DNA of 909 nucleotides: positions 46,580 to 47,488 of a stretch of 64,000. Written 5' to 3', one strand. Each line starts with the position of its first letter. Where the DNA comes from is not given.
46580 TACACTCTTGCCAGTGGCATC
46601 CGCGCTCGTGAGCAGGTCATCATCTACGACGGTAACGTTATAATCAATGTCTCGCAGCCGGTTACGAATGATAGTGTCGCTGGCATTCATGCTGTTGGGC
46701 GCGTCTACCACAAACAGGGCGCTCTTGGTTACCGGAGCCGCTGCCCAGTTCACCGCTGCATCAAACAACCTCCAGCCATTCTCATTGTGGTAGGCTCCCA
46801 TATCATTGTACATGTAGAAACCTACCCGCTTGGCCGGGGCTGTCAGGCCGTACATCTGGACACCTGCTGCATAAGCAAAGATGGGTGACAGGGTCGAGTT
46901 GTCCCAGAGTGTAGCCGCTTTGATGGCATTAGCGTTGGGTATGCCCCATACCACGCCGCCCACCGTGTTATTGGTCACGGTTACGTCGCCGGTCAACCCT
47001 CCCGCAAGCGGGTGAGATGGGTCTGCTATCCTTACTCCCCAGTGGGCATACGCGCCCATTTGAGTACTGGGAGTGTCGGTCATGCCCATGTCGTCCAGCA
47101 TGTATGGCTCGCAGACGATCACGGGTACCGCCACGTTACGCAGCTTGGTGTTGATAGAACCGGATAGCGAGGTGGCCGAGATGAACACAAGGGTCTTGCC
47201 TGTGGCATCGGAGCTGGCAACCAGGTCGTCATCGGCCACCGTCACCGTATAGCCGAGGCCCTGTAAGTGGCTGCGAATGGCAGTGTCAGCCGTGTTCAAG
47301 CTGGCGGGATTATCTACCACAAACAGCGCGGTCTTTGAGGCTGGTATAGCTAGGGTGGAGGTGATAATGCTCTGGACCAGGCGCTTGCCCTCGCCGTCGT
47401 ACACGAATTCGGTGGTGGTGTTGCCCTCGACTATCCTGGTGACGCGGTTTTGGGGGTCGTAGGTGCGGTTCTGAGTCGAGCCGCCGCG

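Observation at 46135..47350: Two tandem, diverged ~200-aa domains inserted inside the RHS protein between the YD-repeat shell and the RHS core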

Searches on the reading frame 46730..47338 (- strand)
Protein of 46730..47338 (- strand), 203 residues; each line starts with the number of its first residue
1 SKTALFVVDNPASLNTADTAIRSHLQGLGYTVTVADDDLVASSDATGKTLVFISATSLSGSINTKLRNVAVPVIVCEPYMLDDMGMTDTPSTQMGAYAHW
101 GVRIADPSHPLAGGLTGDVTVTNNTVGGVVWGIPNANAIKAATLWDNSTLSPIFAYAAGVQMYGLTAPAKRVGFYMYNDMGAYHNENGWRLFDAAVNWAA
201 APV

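Call 6: search_protein_families(library=pfam, proteins=[window:46730-47338:-], max_evalue=10)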
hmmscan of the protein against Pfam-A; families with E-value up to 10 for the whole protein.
seq(203 aa): 1 family
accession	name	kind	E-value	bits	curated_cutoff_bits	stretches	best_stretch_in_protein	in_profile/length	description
PF16334.10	DUF4964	-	0.16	12.2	30.7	1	60-117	18-68/88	Domain of unknown function (DUF4964)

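Call 7: search_solved_structures(query=window:46730-47338:-, max_evalue=10)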
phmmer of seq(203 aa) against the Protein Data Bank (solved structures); distinct sequences matched with E-value up to 10: 0.

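Call 8: find_homologous_proteins(query=window:46730-47338:-, max_evalue=0.001)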
Query seq(203 aa) (203 aa): 16 proteins with E <= 0.001 among 559 candidates.
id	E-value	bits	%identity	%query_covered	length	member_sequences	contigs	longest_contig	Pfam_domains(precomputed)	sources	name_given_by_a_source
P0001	2.6e-50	189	42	96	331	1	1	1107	-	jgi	jgi:hypothetical protein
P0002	4.3e-42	162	47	96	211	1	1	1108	-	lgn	-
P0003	1.0e-40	158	47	97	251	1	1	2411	-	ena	-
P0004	7.1e-37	145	46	99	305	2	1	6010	-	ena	-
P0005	8.8e-34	135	44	92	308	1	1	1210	-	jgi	jgi:hypothetical protein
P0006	6.3e-33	132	41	97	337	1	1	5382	-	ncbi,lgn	-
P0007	1.7e-31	128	42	92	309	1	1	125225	-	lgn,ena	-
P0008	5.4e-26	110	37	97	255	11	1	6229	-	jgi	jgi:hypothetical protein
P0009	8.4e-21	93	35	98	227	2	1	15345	-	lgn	-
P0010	9.4e-21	93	37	90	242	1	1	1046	-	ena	-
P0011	2.3e-19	88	35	98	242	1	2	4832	-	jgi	jgi:hypothetical protein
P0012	8.8e-19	86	32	97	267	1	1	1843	-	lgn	-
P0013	3.6e-18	84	33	94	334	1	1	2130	-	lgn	-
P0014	1.5e-16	79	34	95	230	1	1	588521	-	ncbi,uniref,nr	ncbi:hypothetical protein [Methylobacterium nonmethylotrophicum]|uniref:Lipoprotein n=1 Tax=Methylob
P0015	2.5e-16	78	34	98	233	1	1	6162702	-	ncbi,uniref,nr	ncbi:hypothetical protein DK419_05350 [Methylobacterium terrae]|uniref:Lipoprotein transmembrane n=1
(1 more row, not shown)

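Call 19: predict_structure(alignment_id=A1)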
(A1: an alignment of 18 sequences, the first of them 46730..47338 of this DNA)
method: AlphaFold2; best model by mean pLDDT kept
length: 203 residues; sequences in the alignment: 18
mean_pLDDT: 95.4   pTM: 0.93
mean pLDDT of the five models: 95.4, 95.2, 94.7, 94.6, 94.4
residues with pLDDT >= 90: 182; 70-90: 19; 50-70: 2; < 50: 0
segments of 3 or more residues with pLDDT < 50: none
pLDDT, mean of each block of 10 residues (from residue 1): 96 97 98 98 98 97 97 97 91 85 97 98 86 97 95 98 97 94 96 98 87
secondary structure, 60 per line:
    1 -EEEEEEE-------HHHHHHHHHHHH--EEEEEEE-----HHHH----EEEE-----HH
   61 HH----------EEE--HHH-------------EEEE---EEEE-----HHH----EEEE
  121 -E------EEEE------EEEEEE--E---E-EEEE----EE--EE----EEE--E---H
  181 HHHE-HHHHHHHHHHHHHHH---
elements in order: E2-8 H16-27 E30-36 H42-45 E50-53 H59-62 E73-75 E94-97 E101-104 E117-120 E129-132 E139-144 E153-156 E171-173 H180-183 H186-200

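Call 21: search_protein_representatives(alignment_id=A1)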
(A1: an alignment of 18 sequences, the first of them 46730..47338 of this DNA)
Query: 18 sequences, 249 profile positions. Proteins with E-value up to 0.001 (for the whole library): 5714; up to 1e-10: 4343; up to 1e-30: 2288. The best 150 are listed.
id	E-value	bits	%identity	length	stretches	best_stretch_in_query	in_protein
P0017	0.0e+00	1674.0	-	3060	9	30-247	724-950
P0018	0.0e+00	1444.7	-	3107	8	30-247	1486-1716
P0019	0.0e+00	1258.4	-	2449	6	40-247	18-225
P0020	0.0e+00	1199.8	-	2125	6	36-247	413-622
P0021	1.1e-280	942.0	-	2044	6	48-248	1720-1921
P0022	2.8e-279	937.4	-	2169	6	30-246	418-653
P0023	9.3e-268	899.6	-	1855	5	27-247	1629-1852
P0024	3.4e-266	894.5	-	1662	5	39-248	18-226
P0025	2.1e-259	872.3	-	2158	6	39-248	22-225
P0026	3.3e-254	855.2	-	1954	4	43-247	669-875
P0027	6.2e-241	811.8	-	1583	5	26-248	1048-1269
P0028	1.7e-236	797.2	-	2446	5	30-248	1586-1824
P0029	5.4e-232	782.5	-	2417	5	42-248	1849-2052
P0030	1.0e-230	778.3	-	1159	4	23-248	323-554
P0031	2.1e-229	774.0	-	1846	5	24-248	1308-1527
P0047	2.2e-193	656.0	-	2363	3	46-248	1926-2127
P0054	2.6e-185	629.6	-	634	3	12-248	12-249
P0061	9.6e-175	595.0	-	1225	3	43-246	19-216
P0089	2.1e-144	495.6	-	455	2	37-248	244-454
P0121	2.2e-132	456.2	-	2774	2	42-246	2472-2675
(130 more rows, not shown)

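Call 24: search_protein_families(library=pfam, proteins=[P0061, P0121, P0047, P0029, P0054, P0089], max_evalue=0.001)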
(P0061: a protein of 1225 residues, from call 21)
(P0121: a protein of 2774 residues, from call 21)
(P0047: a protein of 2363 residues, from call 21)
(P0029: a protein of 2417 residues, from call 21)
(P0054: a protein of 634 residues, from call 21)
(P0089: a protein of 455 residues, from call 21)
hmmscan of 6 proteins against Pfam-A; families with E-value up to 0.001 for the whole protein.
P0061 (1225 aa): 0 families

P0121 (2774 aa): 21 families
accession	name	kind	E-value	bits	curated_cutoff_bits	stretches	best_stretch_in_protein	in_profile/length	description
PF05345.18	He_PIG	-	2.7e-110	361.5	24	8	999-1081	1-93/96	Putative Ig domain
PF18911.6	PKD_4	-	5.3e-23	81.3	27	1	703-781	3-81/85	PKD domain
PF24681.1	Kelch_KLHDC2_KLHL20_DRC7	-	1.6e-22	80.3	50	1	1590-1809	7-221/221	KLHDC2/KLHL20/DRC7 Kelch-repeats domain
PF00801.26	PKD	-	1.3e-21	76.8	23.5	1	706-779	2-75/80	PKD domain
PF17963.7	Big_9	-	2e-20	73.9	23.6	3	1185-1258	1-77/89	Bacterial Ig domain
PF13964.12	Kelch_6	-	2.5e-20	72.2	25.3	1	1642-1687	6-47/50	Kelch motif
PF16586.11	DUF5060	-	2.8e-19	69.6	27.2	1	41-123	2-70/70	Domain of unknown function (DUF5060)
PF25210.1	Kelch_FKB95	-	1.5e-17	64.5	70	2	1587-1714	38-156/268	FKB95, Kelch-repeats domain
PF01344.31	Kelch_1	-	2.1e-16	59.5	20.1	1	1637-1687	1-46/46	Kelch motif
PF24981.1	Beta-prop_ATRN-LZTR1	-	3.9e-15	56.3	50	1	1532-1768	34-286/289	Attractin/LZTR1 beta-propeller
PF13418.12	Kelch_4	-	2.9e-14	53.2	21.6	0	1698-1741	10-48/49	Galactose oxidase, central domain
PF24996.1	NANM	-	2.2e-12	47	45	1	1578-1714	4-131/350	N-acetylneuraminate epimerase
PF13415.12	Kelch_3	-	4.5e-12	46.2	22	1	1754-1797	2-45/48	Galactose oxidase, central domain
PF07646.21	Kelch_2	-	2.2e-10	40.4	21.3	0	1637-1687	1-48/48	Kelch motif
PF18962.6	Por_Secre_tail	-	2.2e-07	31.5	27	1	2699-2770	3-72/75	Secretion system C-terminal sorting domain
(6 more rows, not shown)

P0047 (2363 aa): 3 families
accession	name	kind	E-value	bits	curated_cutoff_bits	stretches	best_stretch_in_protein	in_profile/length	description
PF00082.27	Peptidase_S8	-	3.6e-23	82.7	21.8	2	253-452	1-211/288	Subtilase family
PF14200.12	RicinB_lectin_2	-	8.1e-22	78.2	25.6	1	2214-2298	5-87/89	Ricin-type beta-trefoil lectin domain-like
PF00652.28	Ricin_B_lectin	-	1e-16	61.7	29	1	2227-2357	2-125/126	Ricin-type beta-trefoil lectin domain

P0029 (2417 aa): 9 families
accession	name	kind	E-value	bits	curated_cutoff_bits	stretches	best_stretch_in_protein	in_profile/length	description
PF18911.6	PKD_4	-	4.1e-279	902.1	27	14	1106-1190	1-85/85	PKD domain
PF00801.26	PKD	-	6.1e-172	558.5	23.5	14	1770-1841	4-75/80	PKD domain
PF22352.2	K319L-like_PKD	-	5.9e-83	273.4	27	11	1125-1190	13-84/84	K319L-like, PKD domain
PF21027.3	Sde0182_C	-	7.5e-15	55.7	27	0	649-669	1-21/83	Cellulose-binding protein Sde0182, C-terminal domain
PF05345.18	He_PIG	-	8.2e-15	55.5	24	1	74-161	1-95/96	Putative Ig domain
PF13573.12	SprB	-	2e-08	34.1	28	1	174-207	2-36/37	SprB repeat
PF07495.19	Y_Y_Y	-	2.9e-06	27.5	26.6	0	676-711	28-59/65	Y_Y_Y domain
PF03425.19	CBM_11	-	2.8e-05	24.7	27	0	1791-1872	33-112/182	Carbohydrate binding domain (family 11)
PF14347.11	DUF4399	-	0.0001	23.1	28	0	851-894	47-88/91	Domain of unknown function (DUF4399)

P0054 (634 aa): 1 family
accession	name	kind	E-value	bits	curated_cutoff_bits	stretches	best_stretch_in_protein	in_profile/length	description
PF18428.7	BRCT_3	-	0.00053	20.4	26.1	0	484-527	32-77/102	BRCA1 C Terminus (BRCT) domain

P0089 (455 aa): 1 family
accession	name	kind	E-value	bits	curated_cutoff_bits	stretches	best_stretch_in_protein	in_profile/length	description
PF03698.18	UPF0180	-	4.5e-05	24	25.4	0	38-92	12-61/77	Uncharacterised protein family (UPF0180)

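Call 41: search_solved_structures(query=A1, max_evalue=10, show_alignments=2)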
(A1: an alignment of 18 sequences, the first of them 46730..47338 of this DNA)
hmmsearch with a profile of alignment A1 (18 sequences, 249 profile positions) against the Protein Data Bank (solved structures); distinct sequences matched with E-value up to 10: 13.
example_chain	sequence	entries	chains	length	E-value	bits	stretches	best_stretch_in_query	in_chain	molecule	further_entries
6ynv_e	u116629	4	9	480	0.05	16.1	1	45-134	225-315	ATPTT1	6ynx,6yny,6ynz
4rk0_A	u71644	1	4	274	0.065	15.7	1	95-175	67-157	LacI family sugar-binding transcriptional regulator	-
5dn8_A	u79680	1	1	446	0.38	13.2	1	37-90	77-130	GTPase Der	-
5hwg_A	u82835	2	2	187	0.46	12.9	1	6-102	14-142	Isochorismatase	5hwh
8xrz_A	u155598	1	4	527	0.93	11.9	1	186-217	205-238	Carboxylic ester hydrolase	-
3no2_A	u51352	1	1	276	1.1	11.7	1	154-209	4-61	uncharacterized protein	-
1j9e_A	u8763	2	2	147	1.3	11.4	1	48-101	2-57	FLAVODOXIN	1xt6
3j8g_X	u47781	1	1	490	1.6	11.2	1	30-74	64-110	GTPase Der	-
4qhs_A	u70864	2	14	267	1.7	11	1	184-207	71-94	Flagellar regulatory protein C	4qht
6lua_A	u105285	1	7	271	1.8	11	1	184-207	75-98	Flagellar regulatory protein C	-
6luf_A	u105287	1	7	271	1.8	11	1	184-207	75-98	Flagellar regulatory protein C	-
1t0b_A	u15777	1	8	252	2.2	10.7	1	118-162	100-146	ThuA-like protein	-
6li1_A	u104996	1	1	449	2.5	10.5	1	43-100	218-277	Chimera of G-protein coupled receptor 52 and Flavodoxin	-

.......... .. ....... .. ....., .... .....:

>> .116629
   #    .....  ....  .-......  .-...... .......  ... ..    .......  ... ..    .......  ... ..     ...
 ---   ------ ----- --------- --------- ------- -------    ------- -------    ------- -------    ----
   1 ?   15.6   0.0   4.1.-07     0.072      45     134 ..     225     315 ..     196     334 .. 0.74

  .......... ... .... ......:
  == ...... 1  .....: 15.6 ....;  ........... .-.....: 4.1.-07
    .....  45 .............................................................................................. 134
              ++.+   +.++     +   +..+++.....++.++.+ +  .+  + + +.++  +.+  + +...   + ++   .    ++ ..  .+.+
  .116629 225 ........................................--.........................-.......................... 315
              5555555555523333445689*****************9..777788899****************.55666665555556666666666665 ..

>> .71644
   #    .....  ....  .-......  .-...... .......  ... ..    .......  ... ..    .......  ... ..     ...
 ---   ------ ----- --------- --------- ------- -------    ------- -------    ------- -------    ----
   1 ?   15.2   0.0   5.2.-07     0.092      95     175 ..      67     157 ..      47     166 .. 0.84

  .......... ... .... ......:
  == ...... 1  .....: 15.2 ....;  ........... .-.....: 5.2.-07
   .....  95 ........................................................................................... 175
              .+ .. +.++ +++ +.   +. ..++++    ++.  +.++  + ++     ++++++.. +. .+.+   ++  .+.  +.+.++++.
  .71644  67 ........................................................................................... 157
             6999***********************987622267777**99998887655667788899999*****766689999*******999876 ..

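Call 45: search_protein_families(library=pfam, alignment_id=A3, max_evalue=0.0001)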
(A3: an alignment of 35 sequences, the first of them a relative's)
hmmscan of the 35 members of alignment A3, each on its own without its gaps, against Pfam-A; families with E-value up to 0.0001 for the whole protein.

A. member 1, P0017 (3060 aa): 4 families
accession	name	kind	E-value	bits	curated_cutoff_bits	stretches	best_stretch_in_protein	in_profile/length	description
PF05345.18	He_PIG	-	9e-63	209.2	24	7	672-744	13-95/96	Putative Ig domain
PF13472.12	Lipase_GDSL_2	-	4.4e-12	47.3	32.9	1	94-233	28-177/178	GDSL-like Lipase/Acylhydrolase family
PF00657.28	Lipase_GDSL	-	5.3e-08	33.7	23.6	1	33-237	1-206/208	GDSL-like Lipase/Acylhydrolase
PF17957.7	Big_7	-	6.4e-08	33.6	24.1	1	256-323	4-70/70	Bacterial Ig domain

B. families by the number of members that match (of 35 scanned): 51 families (the first 25 are shown)
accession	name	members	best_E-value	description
PF00801.26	PKD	11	6.1e-172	PKD domain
PF18911.6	PKD_4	9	4.1e-279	PKD domain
PF22352.2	K319L-like_PKD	8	5.9e-83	K319L-like, PKD domain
PF17957.7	Big_7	7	1.6e-64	Bacterial Ig domain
PF07495.19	Y_Y_Y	5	2.8e-12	Y_Y_Y domain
PF25390.1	WD40_RLD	4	6.2e-70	RCC1-like domain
PF05345.18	He_PIG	4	9e-63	Putative Ig domain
PF13540.12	RCC1_2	4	1.8e-46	Regulator of chromosome condensation (RCC1) repeat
PF00415.24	RCC1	3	1.4e-55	Regulator of chromosome condensation (RCC1) repeat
PF00082.27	Peptidase_S8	3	2.5e-36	Subtilase family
PF13290.12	CHB_HEX_C_1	3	8.8e-34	Chitobiase/beta-hexosaminidase C-terminal domain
PF13287.12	Fn3_assoc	3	3.6e-28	Fn3 associated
PF18884.5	TSP3_bac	3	1.2e-09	Bacterial TSP3 repeat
PF13472.12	Lipase_GDSL_2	2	1.6e-13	GDSL-like Lipase/Acylhydrolase family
PF25384.1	Alsin_RLD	2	1.2e-10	Alsin RCC1-like domain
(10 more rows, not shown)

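Call 49: find_encoding_contigs(protein=P0015, flank=8000, max_places=2)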
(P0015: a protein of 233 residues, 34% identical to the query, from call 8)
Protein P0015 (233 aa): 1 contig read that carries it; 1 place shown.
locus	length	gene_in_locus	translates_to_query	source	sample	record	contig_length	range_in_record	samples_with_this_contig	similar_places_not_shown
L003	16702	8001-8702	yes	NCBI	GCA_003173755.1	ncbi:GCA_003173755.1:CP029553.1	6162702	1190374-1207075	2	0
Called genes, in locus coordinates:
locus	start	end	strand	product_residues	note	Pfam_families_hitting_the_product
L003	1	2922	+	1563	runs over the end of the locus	PF00310:GATase_2, PF04898:Glu_syn_central, PF01645:Glu_synthase, PF01493:GXGXG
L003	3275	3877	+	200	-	PF02798:GST_N, PF13417:GST_N_3, PF13409:GST_N_2, PF00043:GST_C (weak), PF13410:GST_C_2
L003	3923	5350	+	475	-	PF14691:Fer4_20, PF00070:Pyr_redox (weak), PF00890:FAD_binding_2 (weak), PF01266:DAO (weak), PF07992:Pyr_redox_2, PF12831:FAD_oxidored (weak), PF01593:Amino_oxidase (weak), PF13450:NAD_binding_8, +3 more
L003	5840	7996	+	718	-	PF07715:Plug, PF00593:TonB_dep_Rec_b-barrel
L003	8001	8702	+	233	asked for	-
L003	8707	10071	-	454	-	PF19040:SGNH (faint), PF00657:Lipase_GDSL (weak), PF04311:DUF459, PF13472:Lipase_GDSL_2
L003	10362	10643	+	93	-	-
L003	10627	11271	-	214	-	PF06035:Peptidase_C93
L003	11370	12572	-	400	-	PF00083:Sugar_tr, PF06609:TRI12 (weak), PF07690:MFS_1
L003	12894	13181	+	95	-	-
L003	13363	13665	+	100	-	-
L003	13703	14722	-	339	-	PF14525:AraC_binding_2, PF12833:HTH_18, PF00165:HTH_AraC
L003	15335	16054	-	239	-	-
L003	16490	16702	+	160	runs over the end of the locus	PF05099:TerB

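Call 50: find_encoding_contigs(protein=P0007, flank=8000, max_places=2)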
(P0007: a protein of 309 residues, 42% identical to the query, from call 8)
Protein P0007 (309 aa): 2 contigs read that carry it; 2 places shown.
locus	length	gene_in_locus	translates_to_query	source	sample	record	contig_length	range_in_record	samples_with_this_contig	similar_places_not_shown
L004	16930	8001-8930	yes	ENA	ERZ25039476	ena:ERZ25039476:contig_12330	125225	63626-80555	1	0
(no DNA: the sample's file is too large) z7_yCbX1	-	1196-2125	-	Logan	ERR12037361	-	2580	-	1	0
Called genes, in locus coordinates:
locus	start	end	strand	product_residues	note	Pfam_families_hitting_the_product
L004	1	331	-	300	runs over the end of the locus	PF01814:Hemerythrin, PF12088:DUF3565, PF09313:TehB-like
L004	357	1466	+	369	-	PF05048:NosD (weak), PF13229:Beta_helix (faint)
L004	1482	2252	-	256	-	PF13385:Laminin_G_3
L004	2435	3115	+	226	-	-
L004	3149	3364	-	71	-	-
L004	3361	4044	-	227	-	-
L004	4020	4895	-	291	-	PF07715:Plug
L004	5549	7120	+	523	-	PF00069:Pkinase, PF07714:PK_Tyr_Ser-Thr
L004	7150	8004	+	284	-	-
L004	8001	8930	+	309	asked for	-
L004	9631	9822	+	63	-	PF03795:YCII (weak)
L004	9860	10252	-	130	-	-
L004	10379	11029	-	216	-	-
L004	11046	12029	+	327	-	-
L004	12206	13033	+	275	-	-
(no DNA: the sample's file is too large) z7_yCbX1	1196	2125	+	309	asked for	-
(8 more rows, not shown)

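Call 53: find_related_loci(query=A4, collection=genome_contigs, flank=10000)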
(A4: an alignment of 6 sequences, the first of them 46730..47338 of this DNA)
Query A4 (203 aa) in genome_contigs; peptide patterns used: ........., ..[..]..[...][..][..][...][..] (x = any residue, [..] = any of these).
513 stretches matched a pattern; 350 encode a relative of the query (tblastn E <= 1e-3); the best 80 are kept; 80 distinct loci.
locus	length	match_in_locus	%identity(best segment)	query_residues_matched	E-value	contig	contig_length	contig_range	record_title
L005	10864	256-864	93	1-203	2e-126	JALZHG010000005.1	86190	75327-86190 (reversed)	MAG: Chloroflexota bacterium isolate PEA bin11 SC8832_NODE_6_length_86190_cov_1.439434, whole genome shotgun sequence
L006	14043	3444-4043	48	2-200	8e-55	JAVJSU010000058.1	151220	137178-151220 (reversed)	MAG: Aggregatilineales bacterium isolate G1-WW12-24 k141_22109, whole genome shotgun sequence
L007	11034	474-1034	51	14-199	1e-49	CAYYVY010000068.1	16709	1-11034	MAG TPA_asm: uncultured Anaerolineaceae bacterium isolate SRP214966_co2_133 genome assembly, contig: NODE_5228_length_16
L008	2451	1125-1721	47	1-199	9e-50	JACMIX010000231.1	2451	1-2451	MAG: Gloeobacterales cyanobacterium ES-bin-141 ES-bin-141-contig-k141_5677383, whole genome shotgun sequence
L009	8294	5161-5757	46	1-199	4e-48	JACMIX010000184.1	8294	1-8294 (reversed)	MAG: Gloeobacterales cyanobacterium ES-bin-141 ES-bin-141-contig-k141_4275491, whole genome shotgun sequence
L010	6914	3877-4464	50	4-200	4e-48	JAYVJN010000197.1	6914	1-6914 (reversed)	MAG: Acidobacteriota bacterium isolate GL53_Down_metabat_36 GL53_Down_metabat_36_196, whole genome shotgun sequence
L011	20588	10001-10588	48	4-199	2e-47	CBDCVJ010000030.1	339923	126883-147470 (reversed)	MAG: Saprospiraceae bacterium isolate a45c6890-a578-4b9d-91b3-fd16a54b2d64 genome assembly, contig: contig_30, whole gen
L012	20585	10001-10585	51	5-199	1e-46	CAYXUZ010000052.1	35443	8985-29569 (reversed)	MAG TPA_asm: uncultured Ardenticatenaceae bacterium isolate binchicken_co179_187 genome assembly, contig: NODE_3037_leng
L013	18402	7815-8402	44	3-199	3e-46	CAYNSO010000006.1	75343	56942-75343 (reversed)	MAG TPA_asm: uncultured Cytophagia bacterium isolate SRP192927_co6_462 genome assembly, contig: NODE_355_length_75343_co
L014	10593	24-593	48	5-198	2e-46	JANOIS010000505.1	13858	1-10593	MAG: Chloroflexota bacterium isolate SOY_63_metabat_166 SOY_63_k141_4232891, whole genome shotgun sequence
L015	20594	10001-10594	48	2-199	8e-46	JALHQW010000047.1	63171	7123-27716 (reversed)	MAG: Saprospiraceae bacterium isolate maxbin.051 c_000000002491, whole genome shotgun sequence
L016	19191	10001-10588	43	3-198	3e-45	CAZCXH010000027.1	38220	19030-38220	MAG TPA_asm: uncultured Chitinophagaceae bacterium isolate SRP173033_co3_70 genome assembly, contig: NODE_1090_length_38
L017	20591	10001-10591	46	1-200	4e-45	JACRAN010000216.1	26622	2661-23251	MAG: Bacteroidetes bacterium isolate NC_groundwater_1594_Pr3_B-0.1um_54_10 SR-2_scaffold_141_2494636, whole genome shotg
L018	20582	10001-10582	44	6-199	7e-45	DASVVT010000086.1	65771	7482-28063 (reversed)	MAG TPA_asm: Pyrinomonadaceae bacterium isolate SMAG_U3350 k141_408149, whole genome shotgun sequence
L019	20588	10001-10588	44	5-199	3e-44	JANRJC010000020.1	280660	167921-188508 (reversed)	MAG: Bacteroidia bacterium isolate bins.86 k141_5258530, whole genome shotgun sequence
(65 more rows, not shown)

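Call 58: search_protein_families(library=ncbifam, proteins=[window:46730-47338:-, P0015], max_evalue=1)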
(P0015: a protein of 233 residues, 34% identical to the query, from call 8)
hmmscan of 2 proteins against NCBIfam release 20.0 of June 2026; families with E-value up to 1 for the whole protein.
window:46730-47338:- (203 aa): 0 families

P0015 (233 aa): 0 families
